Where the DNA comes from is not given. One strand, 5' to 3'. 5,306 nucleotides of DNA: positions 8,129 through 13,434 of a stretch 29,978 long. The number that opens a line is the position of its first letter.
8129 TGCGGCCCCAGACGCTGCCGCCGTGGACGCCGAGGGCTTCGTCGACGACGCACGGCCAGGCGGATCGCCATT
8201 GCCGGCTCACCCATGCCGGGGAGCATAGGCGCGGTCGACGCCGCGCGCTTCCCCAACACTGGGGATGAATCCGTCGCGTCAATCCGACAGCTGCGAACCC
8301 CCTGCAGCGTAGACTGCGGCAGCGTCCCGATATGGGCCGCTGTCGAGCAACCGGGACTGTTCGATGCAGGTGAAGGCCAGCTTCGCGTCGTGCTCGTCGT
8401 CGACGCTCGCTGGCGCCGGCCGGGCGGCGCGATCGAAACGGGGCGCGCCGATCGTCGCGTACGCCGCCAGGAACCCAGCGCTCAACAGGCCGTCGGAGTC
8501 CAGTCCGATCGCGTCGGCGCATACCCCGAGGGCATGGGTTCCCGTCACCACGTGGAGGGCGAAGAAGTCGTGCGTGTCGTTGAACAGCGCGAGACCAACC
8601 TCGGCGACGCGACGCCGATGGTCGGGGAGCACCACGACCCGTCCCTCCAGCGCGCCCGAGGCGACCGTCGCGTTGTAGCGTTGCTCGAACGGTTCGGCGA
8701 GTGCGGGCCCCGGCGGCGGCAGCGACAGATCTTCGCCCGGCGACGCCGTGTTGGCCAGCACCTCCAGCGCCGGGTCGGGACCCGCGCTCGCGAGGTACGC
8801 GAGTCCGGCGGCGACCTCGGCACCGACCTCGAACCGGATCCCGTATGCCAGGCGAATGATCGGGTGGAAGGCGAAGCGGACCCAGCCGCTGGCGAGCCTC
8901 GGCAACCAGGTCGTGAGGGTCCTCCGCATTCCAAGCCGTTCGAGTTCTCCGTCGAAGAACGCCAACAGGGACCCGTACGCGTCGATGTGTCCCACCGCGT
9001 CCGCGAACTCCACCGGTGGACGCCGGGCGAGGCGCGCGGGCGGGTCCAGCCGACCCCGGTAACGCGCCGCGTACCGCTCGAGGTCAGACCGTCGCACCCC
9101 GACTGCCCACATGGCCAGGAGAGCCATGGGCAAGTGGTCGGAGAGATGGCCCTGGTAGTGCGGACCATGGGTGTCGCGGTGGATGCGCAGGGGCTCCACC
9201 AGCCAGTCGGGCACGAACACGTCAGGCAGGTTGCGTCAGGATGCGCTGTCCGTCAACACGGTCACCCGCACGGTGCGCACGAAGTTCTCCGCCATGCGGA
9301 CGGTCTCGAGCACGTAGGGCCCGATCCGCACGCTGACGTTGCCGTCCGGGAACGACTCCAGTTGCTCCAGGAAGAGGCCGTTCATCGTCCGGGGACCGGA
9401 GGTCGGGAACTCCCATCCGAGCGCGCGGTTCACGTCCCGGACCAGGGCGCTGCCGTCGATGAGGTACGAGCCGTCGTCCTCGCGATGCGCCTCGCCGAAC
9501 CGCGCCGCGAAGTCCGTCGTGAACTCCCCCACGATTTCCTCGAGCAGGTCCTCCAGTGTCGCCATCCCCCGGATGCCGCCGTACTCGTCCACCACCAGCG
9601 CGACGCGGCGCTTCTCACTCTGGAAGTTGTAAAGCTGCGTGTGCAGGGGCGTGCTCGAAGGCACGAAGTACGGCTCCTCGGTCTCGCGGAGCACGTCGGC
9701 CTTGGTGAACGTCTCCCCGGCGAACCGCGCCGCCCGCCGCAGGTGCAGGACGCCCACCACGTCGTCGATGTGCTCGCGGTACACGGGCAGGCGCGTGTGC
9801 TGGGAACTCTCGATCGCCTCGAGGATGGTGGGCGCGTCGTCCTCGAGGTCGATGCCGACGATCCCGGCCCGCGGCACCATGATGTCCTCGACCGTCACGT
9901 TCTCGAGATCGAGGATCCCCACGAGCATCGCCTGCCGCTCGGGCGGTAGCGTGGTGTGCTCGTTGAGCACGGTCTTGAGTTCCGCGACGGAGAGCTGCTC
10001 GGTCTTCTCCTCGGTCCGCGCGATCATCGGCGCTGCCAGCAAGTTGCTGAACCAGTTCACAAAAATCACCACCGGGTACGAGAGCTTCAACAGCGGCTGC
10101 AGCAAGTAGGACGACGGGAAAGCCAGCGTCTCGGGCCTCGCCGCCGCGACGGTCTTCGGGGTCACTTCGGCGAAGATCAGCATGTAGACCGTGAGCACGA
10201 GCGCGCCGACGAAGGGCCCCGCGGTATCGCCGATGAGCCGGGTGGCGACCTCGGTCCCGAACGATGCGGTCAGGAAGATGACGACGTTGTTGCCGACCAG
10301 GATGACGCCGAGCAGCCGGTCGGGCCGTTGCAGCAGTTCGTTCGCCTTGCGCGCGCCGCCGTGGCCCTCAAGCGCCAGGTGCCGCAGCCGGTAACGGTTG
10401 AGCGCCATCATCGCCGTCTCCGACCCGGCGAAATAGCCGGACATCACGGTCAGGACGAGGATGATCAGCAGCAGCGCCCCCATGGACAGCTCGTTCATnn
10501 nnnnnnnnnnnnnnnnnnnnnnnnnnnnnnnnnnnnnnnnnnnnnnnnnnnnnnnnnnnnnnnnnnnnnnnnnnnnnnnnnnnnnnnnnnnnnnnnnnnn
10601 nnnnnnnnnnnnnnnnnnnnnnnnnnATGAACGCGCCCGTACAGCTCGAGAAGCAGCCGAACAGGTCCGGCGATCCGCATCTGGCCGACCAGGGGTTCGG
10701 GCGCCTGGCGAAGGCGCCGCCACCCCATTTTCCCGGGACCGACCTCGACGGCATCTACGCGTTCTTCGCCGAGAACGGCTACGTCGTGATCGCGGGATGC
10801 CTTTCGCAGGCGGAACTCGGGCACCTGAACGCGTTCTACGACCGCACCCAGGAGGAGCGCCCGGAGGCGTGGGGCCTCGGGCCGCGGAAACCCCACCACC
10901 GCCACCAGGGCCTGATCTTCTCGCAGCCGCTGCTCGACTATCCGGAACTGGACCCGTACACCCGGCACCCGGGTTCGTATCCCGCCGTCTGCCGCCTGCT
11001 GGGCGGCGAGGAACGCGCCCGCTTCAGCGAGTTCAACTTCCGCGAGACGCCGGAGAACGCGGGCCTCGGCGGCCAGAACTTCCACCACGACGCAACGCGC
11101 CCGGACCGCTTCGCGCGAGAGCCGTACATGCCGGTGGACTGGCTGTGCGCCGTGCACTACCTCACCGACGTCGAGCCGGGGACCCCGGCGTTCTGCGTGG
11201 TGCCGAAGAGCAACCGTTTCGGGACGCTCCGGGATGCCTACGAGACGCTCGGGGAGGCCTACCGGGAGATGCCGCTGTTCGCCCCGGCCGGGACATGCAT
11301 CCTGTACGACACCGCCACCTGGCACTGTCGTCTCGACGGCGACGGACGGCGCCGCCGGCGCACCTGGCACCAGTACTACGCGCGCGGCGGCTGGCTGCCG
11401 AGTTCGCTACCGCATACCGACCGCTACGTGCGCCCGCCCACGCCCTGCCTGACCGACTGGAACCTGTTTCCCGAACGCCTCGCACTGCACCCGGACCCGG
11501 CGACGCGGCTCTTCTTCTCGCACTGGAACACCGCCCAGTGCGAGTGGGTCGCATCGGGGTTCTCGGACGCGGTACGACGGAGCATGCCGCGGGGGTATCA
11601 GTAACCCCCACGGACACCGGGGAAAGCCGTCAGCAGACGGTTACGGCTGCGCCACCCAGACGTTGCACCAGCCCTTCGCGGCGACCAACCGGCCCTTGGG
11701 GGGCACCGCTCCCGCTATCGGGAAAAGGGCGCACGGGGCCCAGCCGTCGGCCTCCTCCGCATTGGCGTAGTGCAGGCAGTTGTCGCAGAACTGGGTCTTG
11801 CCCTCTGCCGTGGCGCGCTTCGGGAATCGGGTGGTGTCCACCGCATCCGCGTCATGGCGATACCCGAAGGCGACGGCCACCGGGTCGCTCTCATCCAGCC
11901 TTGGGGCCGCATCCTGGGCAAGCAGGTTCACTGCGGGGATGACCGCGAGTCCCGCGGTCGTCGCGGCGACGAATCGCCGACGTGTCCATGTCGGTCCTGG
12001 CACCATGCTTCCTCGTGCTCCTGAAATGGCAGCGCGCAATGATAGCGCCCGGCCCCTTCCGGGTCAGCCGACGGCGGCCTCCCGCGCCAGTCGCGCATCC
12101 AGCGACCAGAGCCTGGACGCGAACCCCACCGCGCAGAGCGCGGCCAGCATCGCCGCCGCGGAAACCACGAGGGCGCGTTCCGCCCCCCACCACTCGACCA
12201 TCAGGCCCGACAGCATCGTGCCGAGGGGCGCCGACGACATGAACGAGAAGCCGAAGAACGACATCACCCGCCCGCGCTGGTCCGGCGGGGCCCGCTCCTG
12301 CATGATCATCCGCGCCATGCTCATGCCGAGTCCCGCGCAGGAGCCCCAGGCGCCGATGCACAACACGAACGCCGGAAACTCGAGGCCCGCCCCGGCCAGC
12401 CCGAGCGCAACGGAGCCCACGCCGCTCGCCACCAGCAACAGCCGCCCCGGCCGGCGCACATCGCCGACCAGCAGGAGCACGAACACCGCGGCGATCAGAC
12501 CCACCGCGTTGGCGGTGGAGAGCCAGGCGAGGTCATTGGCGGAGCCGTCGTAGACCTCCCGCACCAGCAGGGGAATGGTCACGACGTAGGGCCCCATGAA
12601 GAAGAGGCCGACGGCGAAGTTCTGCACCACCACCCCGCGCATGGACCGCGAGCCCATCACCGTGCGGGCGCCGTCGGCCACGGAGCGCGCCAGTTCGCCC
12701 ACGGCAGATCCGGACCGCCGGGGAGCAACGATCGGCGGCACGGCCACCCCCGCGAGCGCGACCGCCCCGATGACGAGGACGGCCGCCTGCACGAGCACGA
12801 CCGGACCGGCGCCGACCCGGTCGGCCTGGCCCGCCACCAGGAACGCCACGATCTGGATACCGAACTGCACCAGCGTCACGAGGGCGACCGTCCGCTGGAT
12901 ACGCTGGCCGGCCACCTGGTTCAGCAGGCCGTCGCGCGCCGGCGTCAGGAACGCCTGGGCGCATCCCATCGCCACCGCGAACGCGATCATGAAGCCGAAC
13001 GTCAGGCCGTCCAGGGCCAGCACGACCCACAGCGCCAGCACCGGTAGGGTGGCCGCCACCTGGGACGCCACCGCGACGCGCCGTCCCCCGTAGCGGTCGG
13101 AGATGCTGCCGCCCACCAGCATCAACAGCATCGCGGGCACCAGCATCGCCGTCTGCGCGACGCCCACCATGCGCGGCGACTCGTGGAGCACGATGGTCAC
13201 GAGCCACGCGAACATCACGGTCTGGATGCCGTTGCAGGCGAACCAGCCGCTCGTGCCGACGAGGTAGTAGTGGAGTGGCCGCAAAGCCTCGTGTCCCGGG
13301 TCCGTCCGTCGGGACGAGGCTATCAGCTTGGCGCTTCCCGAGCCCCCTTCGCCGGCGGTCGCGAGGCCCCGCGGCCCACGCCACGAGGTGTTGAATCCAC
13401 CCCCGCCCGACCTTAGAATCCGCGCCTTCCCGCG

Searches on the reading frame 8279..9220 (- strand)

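Call 32: search_protein_families(library=pfam, proteins=[window:8279-9220:-], max_evalue=0.001)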
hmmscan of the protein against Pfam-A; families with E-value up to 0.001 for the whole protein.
window:8279-9220:- (313 aa): 1 family
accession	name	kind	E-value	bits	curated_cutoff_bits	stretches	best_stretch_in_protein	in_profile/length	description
PF14027.11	Questin_oxidase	-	3.2e-19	70.2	27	1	27-157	2-142/340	Questin oxidase-like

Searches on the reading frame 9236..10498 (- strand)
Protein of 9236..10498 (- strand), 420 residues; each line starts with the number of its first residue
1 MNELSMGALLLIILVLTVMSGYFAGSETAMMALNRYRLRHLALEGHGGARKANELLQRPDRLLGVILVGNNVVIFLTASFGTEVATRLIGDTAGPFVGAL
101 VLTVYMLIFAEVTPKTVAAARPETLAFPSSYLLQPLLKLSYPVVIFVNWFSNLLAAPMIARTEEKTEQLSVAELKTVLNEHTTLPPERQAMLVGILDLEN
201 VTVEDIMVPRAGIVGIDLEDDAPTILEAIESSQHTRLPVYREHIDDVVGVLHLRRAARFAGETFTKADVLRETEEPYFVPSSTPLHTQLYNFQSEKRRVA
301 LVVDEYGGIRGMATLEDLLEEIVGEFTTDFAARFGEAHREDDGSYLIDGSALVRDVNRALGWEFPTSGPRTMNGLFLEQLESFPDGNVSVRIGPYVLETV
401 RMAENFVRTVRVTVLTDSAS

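Call 32: search_protein_families(library=pfam, proteins=[window:9236-10498:-], max_evalue=0.001)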
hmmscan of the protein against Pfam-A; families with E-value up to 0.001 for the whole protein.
window:9236-10498:- (420 aa): 3 families
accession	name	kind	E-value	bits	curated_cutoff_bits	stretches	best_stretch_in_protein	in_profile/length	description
PF01595.25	CNNM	-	1.8e-42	145.5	28.4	1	11-182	1-172/181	Cyclin M transmembrane N-terminal domain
PF03471.22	CorC_HlyC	-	1.5e-16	60.6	27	1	339-414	2-79/81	Transporter associated domain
PF00571.33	CBS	-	1.2e-10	42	24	1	273-323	6-56/57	CBS domain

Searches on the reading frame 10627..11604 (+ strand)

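Call 32: search_protein_families(library=pfam, proteins=[window:10627-11604:+], max_evalue=0.001)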
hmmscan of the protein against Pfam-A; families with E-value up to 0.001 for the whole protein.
window:10627-11604:+ (325 aa): 1 family
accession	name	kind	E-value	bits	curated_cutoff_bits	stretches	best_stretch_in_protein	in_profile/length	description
PF05721.19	PhyH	-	1.4e-06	29.2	22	1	47-233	1-200/213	Phytanoyl-CoA dioxygenase (PhyH)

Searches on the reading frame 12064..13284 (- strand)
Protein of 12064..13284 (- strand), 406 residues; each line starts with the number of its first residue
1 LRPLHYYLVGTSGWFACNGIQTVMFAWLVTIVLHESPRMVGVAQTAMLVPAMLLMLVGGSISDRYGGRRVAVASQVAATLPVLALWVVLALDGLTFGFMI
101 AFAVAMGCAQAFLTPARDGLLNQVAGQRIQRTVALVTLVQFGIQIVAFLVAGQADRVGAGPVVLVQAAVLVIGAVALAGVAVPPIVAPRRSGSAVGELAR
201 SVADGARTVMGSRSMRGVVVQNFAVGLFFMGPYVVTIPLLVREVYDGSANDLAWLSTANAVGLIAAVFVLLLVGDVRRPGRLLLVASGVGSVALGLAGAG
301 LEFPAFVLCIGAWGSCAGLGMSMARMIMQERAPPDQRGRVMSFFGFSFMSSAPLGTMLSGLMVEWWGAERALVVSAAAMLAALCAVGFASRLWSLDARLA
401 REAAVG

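Call 32: search_protein_families(library=pfam, proteins=[window:12064-13284:-], max_evalue=0.001)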
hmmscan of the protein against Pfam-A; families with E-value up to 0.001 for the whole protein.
window:12064-13284:- (406 aa): 2 families
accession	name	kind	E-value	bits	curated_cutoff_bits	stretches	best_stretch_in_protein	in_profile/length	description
PF07690.21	MFS_1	-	1.3e-30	107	33.4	2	16-355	8-346/347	Major Facilitator Superfamily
PF05977.19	MFS_3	-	4.5e-14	52.2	27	1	20-397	28-400/524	Transmembrane secretion effector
